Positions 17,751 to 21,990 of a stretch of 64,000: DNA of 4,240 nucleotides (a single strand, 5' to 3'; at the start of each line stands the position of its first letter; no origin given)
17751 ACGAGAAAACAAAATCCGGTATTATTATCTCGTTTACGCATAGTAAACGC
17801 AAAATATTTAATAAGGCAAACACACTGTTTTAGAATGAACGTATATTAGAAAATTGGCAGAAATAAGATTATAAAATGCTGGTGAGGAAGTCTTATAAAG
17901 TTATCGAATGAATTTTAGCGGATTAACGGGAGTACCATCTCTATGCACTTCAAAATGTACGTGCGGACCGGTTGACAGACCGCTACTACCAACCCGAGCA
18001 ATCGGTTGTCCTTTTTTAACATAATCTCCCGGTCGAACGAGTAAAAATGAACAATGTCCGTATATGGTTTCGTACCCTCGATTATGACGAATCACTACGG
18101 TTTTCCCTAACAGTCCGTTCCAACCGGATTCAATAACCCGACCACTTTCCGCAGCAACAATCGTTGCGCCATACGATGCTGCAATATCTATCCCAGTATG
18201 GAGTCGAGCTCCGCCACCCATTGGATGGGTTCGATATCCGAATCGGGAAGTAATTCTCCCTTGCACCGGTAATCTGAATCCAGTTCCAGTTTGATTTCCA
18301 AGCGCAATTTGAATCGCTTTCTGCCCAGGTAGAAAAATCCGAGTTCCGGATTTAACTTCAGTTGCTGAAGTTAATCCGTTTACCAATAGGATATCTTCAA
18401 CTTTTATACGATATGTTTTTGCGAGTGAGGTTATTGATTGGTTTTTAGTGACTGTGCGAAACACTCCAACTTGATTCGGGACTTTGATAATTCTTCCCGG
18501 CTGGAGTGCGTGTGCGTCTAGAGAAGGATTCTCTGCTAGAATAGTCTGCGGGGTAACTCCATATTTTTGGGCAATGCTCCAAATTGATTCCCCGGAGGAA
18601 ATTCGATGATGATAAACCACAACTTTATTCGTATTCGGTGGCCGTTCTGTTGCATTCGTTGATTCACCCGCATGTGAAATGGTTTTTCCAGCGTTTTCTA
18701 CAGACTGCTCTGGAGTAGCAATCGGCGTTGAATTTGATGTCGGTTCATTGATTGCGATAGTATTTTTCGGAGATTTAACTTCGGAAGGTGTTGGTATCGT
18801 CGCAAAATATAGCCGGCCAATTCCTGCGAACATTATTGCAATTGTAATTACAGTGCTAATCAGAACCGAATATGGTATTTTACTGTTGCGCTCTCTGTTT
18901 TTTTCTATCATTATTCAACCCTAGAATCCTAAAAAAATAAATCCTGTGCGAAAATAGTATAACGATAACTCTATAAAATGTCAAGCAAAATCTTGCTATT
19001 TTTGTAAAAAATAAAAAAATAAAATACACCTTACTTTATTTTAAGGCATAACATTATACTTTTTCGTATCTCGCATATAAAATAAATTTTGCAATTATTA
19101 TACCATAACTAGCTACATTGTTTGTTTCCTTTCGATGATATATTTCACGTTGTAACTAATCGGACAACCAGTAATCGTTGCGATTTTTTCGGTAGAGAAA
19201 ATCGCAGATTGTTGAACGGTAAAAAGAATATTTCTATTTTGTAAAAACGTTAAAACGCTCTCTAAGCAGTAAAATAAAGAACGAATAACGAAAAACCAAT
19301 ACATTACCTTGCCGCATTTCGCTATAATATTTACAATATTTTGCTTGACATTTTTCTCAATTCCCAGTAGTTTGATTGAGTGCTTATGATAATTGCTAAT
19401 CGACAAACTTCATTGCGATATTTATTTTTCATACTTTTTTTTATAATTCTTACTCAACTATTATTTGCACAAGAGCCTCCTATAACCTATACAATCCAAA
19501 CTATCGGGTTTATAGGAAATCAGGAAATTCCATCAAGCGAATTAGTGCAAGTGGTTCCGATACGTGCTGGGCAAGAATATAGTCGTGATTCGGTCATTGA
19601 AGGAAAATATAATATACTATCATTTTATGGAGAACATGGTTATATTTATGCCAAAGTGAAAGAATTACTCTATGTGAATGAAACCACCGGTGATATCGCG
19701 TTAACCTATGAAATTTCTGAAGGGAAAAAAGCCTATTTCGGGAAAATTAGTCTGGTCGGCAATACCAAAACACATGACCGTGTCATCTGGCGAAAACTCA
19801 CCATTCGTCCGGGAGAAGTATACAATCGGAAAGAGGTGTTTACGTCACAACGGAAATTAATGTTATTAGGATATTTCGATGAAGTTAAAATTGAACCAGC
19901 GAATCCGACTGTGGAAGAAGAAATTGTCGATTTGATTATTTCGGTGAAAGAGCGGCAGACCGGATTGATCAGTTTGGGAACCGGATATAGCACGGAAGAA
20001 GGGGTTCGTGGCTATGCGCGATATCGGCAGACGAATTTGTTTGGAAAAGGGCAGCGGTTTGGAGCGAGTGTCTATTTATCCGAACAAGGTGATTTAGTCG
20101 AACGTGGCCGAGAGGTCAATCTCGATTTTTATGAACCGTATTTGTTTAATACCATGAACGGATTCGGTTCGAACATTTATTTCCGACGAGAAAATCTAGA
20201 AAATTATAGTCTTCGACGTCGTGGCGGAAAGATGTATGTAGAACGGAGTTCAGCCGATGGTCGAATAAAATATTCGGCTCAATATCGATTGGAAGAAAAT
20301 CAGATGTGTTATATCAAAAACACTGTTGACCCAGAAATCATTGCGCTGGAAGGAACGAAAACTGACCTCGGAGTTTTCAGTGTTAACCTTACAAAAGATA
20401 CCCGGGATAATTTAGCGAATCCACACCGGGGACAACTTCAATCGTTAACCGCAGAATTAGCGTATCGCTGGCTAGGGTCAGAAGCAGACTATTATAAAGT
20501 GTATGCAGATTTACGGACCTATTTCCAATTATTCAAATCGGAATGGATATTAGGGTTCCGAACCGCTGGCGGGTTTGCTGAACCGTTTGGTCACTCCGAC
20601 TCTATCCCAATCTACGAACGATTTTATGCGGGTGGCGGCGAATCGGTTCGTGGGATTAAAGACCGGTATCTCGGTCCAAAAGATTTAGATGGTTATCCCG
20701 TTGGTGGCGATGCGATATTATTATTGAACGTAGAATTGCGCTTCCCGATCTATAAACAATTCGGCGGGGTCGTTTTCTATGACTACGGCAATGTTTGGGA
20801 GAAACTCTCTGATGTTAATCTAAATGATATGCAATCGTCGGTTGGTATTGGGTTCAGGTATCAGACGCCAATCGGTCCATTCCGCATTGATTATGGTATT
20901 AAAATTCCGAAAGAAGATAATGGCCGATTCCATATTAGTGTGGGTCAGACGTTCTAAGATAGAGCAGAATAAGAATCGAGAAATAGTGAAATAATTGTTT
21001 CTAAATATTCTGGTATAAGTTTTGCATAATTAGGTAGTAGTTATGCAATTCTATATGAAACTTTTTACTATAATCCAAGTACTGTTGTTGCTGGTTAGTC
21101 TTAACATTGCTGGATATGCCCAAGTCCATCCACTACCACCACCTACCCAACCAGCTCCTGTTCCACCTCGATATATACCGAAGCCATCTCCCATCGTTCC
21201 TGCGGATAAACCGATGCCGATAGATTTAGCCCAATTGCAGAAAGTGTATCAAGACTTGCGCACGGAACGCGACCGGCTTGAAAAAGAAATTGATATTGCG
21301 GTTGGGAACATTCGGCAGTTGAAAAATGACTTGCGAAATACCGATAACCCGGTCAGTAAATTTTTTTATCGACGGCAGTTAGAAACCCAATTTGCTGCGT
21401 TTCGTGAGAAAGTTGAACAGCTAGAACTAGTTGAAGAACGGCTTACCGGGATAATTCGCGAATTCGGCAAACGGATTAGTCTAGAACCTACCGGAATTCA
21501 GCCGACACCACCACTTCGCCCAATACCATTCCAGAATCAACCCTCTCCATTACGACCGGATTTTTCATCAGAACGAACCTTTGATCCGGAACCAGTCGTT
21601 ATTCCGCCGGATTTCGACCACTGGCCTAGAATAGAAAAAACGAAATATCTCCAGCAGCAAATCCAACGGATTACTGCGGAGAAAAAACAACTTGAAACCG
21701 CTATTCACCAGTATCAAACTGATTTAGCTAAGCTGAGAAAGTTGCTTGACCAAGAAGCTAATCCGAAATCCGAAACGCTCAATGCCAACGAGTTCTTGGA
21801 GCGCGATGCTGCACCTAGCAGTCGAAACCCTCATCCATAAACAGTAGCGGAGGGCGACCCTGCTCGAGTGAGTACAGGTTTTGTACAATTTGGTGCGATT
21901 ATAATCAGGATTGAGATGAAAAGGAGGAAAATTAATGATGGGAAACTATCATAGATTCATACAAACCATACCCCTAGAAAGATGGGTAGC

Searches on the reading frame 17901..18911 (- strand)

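Call 45: search_protein_families(library=pfam, proteins=[window:17901-18911:-], max_evalue=0.01)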
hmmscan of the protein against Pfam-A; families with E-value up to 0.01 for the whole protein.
window:17901-18911:- (336 aa): 4 families
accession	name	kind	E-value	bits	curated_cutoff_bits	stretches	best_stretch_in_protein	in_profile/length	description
PF01551.29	Peptidase_M23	-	9.7e-36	122.3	28.7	1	237-331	2-96/96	Peptidase family M23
PF01476.26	LysM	-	1.8e-19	69.8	20.9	2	102-145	1-43/43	LysM domain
PF23473.1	LysM3_LYK4_5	-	3.6e-05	24.2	29.3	0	104-128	7-31/48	LYK4/5 LysM3 domain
PF23446.1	LysM1_NFP_LYK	-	0.0014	19.9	36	0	100-145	8-54/60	NFP/LYK LysM1 domain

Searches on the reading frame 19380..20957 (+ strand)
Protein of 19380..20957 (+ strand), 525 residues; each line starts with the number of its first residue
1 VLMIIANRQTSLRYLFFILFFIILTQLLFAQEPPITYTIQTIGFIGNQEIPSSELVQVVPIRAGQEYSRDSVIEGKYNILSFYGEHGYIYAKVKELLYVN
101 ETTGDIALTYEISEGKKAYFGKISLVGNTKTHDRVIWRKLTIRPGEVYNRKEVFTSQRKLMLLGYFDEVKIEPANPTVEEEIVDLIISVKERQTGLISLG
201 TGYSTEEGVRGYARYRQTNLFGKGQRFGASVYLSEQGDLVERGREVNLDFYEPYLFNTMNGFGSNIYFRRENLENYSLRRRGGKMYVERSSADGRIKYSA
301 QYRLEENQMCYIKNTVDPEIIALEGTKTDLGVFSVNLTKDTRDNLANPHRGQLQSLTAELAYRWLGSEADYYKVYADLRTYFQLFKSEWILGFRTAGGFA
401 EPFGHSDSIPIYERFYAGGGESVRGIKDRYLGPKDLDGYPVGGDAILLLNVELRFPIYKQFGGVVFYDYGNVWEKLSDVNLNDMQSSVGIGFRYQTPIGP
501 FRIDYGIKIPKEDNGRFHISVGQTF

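Call 45: search_protein_families(library=pfam, proteins=[window:19380-20957:+], max_evalue=0.01)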
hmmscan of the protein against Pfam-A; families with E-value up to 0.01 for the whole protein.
window:19380-20957:+ (525 aa): 2 families
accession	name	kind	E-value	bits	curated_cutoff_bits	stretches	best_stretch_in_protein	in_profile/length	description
PF01103.29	Omp85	-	8.8e-66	223.1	24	1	219-525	1-325/325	Omp85 superfamily domain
PF07244.20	POTRA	-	2.6e-26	92.5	21.3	2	119-192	2-79/79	Surface antigen variable number repeat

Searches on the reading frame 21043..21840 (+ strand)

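Call 45: search_protein_families(library=pfam, proteins=[window:21043-21840:+], max_evalue=0.01)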
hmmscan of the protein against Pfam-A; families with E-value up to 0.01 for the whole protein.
window:21043-21840:+ (265 aa): 7 families
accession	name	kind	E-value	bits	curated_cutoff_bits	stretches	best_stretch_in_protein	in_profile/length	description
PF17082.10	Spc29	-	0.001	19.4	31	0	47-118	92-163/245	Spindle Pole Component 29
PF14362.11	DUF4407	-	0.0011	18.8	31.3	0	201-244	130-173/297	Domain of unknown function (DUF4407)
PF22905.2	Hydro_N_hd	-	0.0025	18.2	27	0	62-126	92-156/195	Hydrolase N-terminal helical domain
PF09753.14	Use1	-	0.0025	18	38.3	1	200-255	32-88/243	Membrane fusion protein Use1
PF14197.11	Cep57_CLD_2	-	0.0037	17.7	27.1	1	63-100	20-57/67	Centrosome localisation domain of PPC89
PF04108.17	ATG17_like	-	0.0084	16.1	43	0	201-257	119-179/355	Autophagy protein ATG17-like domain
PF00038.26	Filament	-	0.0089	16.1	40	0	201-251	57-107/313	Intermediate filament protein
